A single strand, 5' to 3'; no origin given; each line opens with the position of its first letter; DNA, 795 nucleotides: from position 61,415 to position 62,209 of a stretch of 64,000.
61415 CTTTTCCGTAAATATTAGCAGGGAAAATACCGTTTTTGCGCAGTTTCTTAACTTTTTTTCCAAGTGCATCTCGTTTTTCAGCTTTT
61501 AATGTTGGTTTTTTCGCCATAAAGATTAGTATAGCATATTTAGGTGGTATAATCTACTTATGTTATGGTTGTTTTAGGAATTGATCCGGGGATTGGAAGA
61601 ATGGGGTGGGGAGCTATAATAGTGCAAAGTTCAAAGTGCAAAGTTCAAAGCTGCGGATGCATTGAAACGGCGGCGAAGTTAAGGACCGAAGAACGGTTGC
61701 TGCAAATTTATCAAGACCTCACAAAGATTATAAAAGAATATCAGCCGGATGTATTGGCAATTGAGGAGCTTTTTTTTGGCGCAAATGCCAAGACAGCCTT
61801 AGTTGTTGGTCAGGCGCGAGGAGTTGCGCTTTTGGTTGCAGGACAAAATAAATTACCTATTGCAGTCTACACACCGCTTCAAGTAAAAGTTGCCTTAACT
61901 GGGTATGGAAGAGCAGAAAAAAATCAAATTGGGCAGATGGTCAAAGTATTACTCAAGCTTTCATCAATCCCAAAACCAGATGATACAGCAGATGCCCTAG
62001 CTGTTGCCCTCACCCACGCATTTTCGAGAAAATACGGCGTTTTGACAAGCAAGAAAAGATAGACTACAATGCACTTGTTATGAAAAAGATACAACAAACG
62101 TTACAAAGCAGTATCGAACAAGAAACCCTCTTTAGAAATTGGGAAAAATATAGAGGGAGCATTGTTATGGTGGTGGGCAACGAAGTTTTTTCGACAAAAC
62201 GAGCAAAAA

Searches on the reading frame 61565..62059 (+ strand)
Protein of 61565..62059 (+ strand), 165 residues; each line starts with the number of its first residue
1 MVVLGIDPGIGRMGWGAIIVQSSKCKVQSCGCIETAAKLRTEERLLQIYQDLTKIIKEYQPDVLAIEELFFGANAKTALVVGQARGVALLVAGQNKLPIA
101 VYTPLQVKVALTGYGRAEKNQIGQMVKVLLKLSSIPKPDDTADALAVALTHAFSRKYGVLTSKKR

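Call 16: find_homologous_proteins(query=window:61565-62059:+, max_evalue=1e-20)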
Query window:61565-62059:+ (165 aa): 7954 proteins with E <= 1e-20 among 8000 candidates; the best 120 are listed.
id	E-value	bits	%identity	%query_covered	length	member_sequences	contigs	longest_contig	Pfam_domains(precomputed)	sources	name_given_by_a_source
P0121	3.8e-100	350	100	100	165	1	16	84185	PF02075.24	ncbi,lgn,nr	ncbi:MAG: crossover junction endodeoxyribonuclease RuvC [Candidatus Levybacteria bacterium]|nr:cross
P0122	1.1e-75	271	76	98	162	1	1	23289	PF02075.24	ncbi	-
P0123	1.8e-75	270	76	100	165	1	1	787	PF02075.24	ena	-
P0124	6.6e-73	261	74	97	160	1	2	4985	PF02075.24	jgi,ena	-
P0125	1.6e-72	260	76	97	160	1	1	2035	PF02075.24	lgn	-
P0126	1.7e-72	260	78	95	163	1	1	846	PF02075.24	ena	-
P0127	2.0e-72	260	78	95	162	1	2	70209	PF02075.24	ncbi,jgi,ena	-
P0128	6.3e-72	258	76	95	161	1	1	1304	PF02075.24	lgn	-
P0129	9.2e-72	258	74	97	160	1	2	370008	PF02075.24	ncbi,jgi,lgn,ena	-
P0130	3.2e-70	253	72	99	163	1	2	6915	PF02075.24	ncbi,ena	-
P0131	3.8e-70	252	78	95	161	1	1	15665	PF02075.24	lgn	-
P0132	5.7e-70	252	74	100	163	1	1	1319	PF02075.24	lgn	-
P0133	9.1e-70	251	75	95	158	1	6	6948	PF02075.24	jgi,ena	-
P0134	9.4e-70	251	72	95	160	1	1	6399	PF02075.24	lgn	-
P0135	2.3e-69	250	75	95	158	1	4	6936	PF02075.24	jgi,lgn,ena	-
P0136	2.8e-69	250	73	97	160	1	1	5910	PF02075.24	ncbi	-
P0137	6.6e-69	248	75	95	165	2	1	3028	PF02075.24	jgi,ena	-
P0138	1.1e-68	248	71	97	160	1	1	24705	PF02075.24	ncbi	-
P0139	1.4e-68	247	69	95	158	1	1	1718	PF02075.24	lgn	-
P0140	2.0e-68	247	72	95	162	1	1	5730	PF02075.24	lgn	-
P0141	4.3e-68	246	69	95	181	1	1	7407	PF02075.24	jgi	jgi:crossover junction endodeoxyribonuclease RuvC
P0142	4.5e-68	246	75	95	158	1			PF02075.24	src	-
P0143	4.8e-68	246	72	95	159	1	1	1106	PF02075.24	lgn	-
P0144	6.6e-68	245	71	95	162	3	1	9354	PF02075.24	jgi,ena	-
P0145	7.2e-68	245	71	96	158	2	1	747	PF02075.24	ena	-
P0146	1.0e-67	245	71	95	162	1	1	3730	PF02075.24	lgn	-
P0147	1.5e-67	244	71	95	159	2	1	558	PF02075.24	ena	-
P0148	1.7e-67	244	72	95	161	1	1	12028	PF02075.24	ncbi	-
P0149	2.2e-67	244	72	95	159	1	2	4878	PF02075.24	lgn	-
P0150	2.2e-67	244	71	95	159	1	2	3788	PF02075.24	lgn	-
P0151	2.6e-67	243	71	95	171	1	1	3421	PF02075.24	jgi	jgi:crossover junction endodeoxyribonuclease RuvC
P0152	2.7e-67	243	74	95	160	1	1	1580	PF02075.24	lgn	-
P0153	3.4e-67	243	74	95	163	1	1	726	PF02075.24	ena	-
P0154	3.7e-67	243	73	95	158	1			PF02075.24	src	-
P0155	3.9e-67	243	71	95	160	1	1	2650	PF02075.24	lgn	-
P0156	4.6e-67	243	71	99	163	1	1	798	PF02075.24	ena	-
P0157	5.1e-67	242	71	95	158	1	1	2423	PF02075.24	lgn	-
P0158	5.2e-67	242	70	95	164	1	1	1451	PF02075.24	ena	-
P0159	6.0e-67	242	73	95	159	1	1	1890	PF02075.24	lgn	-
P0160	6.1e-67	242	70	97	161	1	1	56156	PF02075.24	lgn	-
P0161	7.5e-67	242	72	95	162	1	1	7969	PF02075.24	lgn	-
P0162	9.0e-67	242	70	95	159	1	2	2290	PF02075.24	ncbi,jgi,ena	-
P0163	9.6e-67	241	72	95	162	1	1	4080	PF02075.24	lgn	-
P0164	1.0e-66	241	69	97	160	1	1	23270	PF02075.24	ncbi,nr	ncbi:MAG: crossover junction endodeoxyribonuclease RuvC [Candidatus Levybacteria bacterium]|nr:cross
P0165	1.3e-66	241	69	98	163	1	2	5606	PF02075.24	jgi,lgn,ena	-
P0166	1.6e-66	241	71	93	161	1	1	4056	PF02075.24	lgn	-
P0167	1.8e-66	241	70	95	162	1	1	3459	PF02075.24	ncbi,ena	-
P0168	2.1e-66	240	71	95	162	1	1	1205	PF02075.24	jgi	-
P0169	2.2e-66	240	69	95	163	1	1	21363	PF02075.24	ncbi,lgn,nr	ncbi:MAG: crossover junction endodeoxyribonuclease RuvC [Patescibacteria group bacterium]|nr:crossov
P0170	2.4e-66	240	70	95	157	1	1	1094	PF02075.24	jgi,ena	-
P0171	3.0e-66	240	71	95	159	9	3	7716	PF02075.24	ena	-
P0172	3.5e-66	240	71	95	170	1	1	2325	PF02075.24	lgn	-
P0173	3.7e-66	240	71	95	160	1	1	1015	PF02075.24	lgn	-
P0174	4.1e-66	239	68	99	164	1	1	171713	PF02075.24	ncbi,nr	ncbi:MAG: crossover junction endodeoxyribonuclease RuvC [Candidatus Levybacteria bacterium]|nr:cross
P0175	4.4e-66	239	73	97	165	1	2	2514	PF02075.24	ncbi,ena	-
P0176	4.5e-66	239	74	95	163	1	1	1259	PF02075.24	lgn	-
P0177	4.8e-66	239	72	95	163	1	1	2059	PF02075.24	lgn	-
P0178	4.8e-66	239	69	97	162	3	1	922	PF02075.24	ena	-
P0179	5.6e-66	239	69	95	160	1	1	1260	PF02075.24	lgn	-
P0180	6.7e-66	239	69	97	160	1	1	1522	PF02075.24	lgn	-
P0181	6.8e-66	239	70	95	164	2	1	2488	PF02075.24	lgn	-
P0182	8.9e-66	238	75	93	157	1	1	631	PF02075.24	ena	-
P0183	1.0e-65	238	70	95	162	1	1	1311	PF02075.24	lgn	-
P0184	1.0e-65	238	72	95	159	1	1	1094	PF02075.24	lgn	-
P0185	1.1e-65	238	71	95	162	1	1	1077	PF02075.24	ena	-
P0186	1.1e-65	238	67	98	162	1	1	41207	PF02075.24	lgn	-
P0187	1.2e-65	238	68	97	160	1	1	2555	PF02075.24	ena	-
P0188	1.2e-65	238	71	95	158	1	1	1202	PF02075.24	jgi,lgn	jgi:crossover junction endodeoxyribonuclease RuvC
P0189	1.2e-65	238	70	95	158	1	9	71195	PF02075.24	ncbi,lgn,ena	-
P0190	1.5e-65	238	71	95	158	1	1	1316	PF02075.24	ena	-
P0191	1.5e-65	238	67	99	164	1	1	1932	PF02075.24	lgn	-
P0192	1.5e-65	238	72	95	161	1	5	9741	PF02075.24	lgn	-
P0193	1.5e-65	238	71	95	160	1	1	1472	PF02075.24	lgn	-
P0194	1.6e-65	237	69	97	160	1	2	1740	PF02075.24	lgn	-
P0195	1.6e-65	237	70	96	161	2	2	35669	PF02075.24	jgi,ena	-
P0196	1.7e-65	237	70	96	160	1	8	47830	PF02075.24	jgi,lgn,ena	-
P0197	1.7e-65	237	67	96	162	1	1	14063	PF02075.24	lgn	-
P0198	1.8e-65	237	68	98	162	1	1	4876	PF02075.24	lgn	-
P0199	1.9e-65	237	70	96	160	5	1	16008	PF02075.24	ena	-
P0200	1.9e-65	237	69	99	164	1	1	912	PF02075.24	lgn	-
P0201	2.1e-65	237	70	95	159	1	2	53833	PF02075.24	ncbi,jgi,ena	-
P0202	2.4e-65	237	71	96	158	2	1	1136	PF02075.24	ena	-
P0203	2.4e-65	237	71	95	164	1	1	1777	PF02075.24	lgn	-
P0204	2.5e-65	237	69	96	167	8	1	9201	PF02075.24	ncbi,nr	ncbi:MAG: crossover junction endodeoxyribonuclease RuvC [Candidatus Levybacteria bacterium RIFCSPHIG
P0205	2.5e-65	237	72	95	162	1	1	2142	PF02075.24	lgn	-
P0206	2.8e-65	237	67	97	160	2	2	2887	PF02075.24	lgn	-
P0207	2.8e-65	237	69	99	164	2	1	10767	PF02075.24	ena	-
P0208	3.0e-65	237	69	96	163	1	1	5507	PF02075.24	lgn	-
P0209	3.0e-65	237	68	96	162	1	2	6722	PF02075.24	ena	-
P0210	3.4e-65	236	69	95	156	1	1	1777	PF02075.24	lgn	-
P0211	3.5e-65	236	68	97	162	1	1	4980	PF02075.24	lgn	-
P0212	3.6e-65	236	70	95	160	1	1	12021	PF02075.24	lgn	-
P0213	4.3e-65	236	71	95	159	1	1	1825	PF02075.24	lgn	-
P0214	4.6e-65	236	71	95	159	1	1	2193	PF02075.24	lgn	-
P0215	4.8e-65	236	69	97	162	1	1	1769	PF02075.24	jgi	jgi:crossover junction endodeoxyribonuclease RuvC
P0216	5.1e-65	236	70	95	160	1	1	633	PF02075.24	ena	-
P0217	5.1e-65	236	69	95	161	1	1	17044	PF02075.24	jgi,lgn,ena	-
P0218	5.2e-65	236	66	99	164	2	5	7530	PF02075.24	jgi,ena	-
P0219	5.2e-65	236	68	95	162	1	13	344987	PF02075.24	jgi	jgi:crossover junction endodeoxyribonuclease RuvC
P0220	5.5e-65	236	67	98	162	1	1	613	PF02075.24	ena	-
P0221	5.5e-65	236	70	95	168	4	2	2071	PF02075.24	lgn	-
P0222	5.6e-65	236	69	98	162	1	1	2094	PF02075.24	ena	-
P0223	6.0e-65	236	70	96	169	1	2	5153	PF02075.24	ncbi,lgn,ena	-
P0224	6.4e-65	236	71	95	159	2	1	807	PF02075.24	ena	-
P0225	6.4e-65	236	68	96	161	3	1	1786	PF02075.24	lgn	-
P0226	6.4e-65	236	68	98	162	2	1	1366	PF02075.24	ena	-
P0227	6.7e-65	235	70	95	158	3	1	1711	PF02075.24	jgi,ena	-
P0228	6.8e-65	235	67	98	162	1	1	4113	PF02075.24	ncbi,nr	ncbi:MAG: crossover junction endodeoxyribonuclease RuvC [Candidatus Levybacteria bacterium]|nr:cross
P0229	7.6e-65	235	69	95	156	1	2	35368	PF02075.24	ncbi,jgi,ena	-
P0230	7.8e-65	235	66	96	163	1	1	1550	PF02075.24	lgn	-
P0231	7.9e-65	235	72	95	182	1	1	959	PF02075.24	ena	-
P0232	8.2e-65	235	69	95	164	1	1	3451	PF02075.24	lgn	-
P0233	8.2e-65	235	68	95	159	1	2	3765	PF02075.24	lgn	-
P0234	8.3e-65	235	68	95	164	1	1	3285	PF02075.24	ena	-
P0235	9.2e-65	235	70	95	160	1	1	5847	PF02075.24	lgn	-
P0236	9.3e-65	235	68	95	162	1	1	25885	PF02075.24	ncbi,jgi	-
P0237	9.8e-65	235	68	95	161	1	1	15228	PF02075.24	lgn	-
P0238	1.0e-64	235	67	95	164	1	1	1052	PF02075.24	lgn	-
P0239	1.0e-64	235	68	98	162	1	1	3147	PF02075.24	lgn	-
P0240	1.0e-64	235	67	97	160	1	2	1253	PF02075.24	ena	-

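Call 25: find_related_loci(query=A2, collection=metagenome_contigs, flank=10000)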
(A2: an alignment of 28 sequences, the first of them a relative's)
Query A2 (165 aa) in metagenome_contigs; peptide patterns used: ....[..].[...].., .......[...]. (x = any residue, [..] = any of these).
600 stretches matched a pattern (row limit reached: there are more); 588 encode a relative of the query (tblastn E <= 1e-3); the best 80 are kept; 80 distinct loci.
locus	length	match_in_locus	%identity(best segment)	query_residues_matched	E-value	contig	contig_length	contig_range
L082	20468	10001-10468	78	1-156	1e-80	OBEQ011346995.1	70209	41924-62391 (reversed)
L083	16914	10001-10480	74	1-160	8e-80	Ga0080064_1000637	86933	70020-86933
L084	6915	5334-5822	72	1-163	1e-77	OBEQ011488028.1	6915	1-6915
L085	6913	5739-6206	75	1-156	2e-76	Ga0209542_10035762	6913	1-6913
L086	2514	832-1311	73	1-160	3e-76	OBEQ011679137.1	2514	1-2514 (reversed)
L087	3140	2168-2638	70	1-157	8e-75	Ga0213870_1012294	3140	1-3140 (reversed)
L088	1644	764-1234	70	1-157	1e-77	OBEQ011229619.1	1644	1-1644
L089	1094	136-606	70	1-157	1e-79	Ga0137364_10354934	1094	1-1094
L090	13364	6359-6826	71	1-156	1e-73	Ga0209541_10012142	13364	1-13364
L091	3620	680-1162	69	1-161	8e-74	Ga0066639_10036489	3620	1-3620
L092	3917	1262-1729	70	1-156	4e-73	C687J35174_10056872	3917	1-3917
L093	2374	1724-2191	70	1-156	8e-74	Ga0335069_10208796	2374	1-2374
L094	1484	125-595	70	1-157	2e-76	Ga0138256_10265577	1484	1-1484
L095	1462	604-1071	70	1-156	2e-76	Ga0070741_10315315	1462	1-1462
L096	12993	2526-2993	70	1-156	2e-72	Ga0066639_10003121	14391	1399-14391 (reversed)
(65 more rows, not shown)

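Call 49: find_encoding_contigs(protein=P0121, flank=4000, max_places=10)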
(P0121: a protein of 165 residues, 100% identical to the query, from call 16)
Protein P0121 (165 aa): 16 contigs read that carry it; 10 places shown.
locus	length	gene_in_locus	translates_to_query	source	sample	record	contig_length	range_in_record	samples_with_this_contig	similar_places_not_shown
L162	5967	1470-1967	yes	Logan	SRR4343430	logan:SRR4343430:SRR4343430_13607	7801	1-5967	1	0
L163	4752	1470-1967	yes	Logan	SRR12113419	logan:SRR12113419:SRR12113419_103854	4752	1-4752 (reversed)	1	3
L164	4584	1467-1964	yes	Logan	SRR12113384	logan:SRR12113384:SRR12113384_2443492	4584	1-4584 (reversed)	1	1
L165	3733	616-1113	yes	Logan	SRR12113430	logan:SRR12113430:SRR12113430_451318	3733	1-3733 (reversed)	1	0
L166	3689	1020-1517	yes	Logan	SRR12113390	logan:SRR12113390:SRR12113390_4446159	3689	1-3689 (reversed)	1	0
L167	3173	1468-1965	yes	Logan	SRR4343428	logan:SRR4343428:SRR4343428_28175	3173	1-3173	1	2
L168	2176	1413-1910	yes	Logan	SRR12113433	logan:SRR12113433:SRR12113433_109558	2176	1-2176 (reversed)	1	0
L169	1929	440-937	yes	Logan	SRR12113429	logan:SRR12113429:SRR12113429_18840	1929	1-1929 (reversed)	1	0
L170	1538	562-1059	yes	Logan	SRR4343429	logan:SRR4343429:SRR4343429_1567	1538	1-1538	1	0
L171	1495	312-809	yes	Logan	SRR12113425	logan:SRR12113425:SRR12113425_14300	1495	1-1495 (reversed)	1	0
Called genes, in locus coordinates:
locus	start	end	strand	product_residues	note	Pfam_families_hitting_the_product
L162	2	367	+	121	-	?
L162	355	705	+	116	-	PF00515:TPR_1 (faint), PF13181:TPR_8 (weak)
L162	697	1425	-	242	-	-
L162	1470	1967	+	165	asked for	PF02075:RuvC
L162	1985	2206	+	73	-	-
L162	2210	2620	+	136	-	PF13650:Asp_protease_2, PF13975:gag-asp_proteas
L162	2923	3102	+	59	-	-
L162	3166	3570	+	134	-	-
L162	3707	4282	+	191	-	PF01330:RuvA_N, PF14520:HHH_5, PF07499:RuvA_C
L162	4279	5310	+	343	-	PF05496:RuvB_N, PF13191:AAA_16 (faint), PF00004:AAA, PF07728:AAA_5, PF17864:AAA_lid_4, PF05491:WHD_RuvB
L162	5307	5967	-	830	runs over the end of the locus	?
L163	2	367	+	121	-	?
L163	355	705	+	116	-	PF00515:TPR_1 (faint), PF13181:TPR_8 (weak)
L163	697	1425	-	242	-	-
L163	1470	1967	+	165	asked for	PF02075:RuvC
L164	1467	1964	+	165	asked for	PF02075:RuvC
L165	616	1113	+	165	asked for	PF02075:RuvC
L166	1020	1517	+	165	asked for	PF02075:RuvC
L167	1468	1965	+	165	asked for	PF02075:RuvC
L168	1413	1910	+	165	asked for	PF02075:RuvC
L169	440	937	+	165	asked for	PF02075:RuvC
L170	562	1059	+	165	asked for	PF02075:RuvC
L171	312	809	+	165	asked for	PF02075:RuvC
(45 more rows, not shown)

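Call 57: search_protein_families(library=pfam, proteins=[window:61565-62059:+], max_evalue=0.01)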
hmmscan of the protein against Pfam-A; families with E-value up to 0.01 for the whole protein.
window:61565-62059:+ (165 aa): 1 family
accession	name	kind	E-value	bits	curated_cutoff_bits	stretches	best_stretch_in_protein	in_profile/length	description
PF02075.23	RuvC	-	9.3e-50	168.8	22.2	1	3-151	1-148/148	Crossover junction endodeoxyribonuclease RuvC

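Call 59: search_solved_structures(query=window:61565-62059:+, max_evalue=0.001, show_alignments=2)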
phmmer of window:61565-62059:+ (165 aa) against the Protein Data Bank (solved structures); distinct sequences matched with E-value up to 0.001: 7.
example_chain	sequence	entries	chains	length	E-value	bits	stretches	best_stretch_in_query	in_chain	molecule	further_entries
1hjr_A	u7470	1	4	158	5.9e-33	117.1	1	2-153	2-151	HOLLIDAY JUNCTION RESOLVASE (RUVC)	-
4ep4_A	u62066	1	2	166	1.7e-29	105.8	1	1-159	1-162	Crossover junction endodeoxyribonuclease RuvC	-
6s16_A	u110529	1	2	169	1.9e-29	105.7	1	1-159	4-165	Crossover junction endodeoxyribonuclease RuvC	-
6lw3_A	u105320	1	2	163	2.4e-29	105.4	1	2-153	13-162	Crossover junction endodeoxyribonuclease RuvC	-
4ld0_A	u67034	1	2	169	4.9e-29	104.3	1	1-159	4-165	Crossover junction endodeoxyribonuclease RuvC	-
4ep5_A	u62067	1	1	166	8.8e-29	103.5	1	1-159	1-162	Crossover junction endodeoxyribonuclease RuvC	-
7w8d_A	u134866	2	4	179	5.1e-27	97.8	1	1-152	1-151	Crossover junction endodeoxyribonuclease RuvC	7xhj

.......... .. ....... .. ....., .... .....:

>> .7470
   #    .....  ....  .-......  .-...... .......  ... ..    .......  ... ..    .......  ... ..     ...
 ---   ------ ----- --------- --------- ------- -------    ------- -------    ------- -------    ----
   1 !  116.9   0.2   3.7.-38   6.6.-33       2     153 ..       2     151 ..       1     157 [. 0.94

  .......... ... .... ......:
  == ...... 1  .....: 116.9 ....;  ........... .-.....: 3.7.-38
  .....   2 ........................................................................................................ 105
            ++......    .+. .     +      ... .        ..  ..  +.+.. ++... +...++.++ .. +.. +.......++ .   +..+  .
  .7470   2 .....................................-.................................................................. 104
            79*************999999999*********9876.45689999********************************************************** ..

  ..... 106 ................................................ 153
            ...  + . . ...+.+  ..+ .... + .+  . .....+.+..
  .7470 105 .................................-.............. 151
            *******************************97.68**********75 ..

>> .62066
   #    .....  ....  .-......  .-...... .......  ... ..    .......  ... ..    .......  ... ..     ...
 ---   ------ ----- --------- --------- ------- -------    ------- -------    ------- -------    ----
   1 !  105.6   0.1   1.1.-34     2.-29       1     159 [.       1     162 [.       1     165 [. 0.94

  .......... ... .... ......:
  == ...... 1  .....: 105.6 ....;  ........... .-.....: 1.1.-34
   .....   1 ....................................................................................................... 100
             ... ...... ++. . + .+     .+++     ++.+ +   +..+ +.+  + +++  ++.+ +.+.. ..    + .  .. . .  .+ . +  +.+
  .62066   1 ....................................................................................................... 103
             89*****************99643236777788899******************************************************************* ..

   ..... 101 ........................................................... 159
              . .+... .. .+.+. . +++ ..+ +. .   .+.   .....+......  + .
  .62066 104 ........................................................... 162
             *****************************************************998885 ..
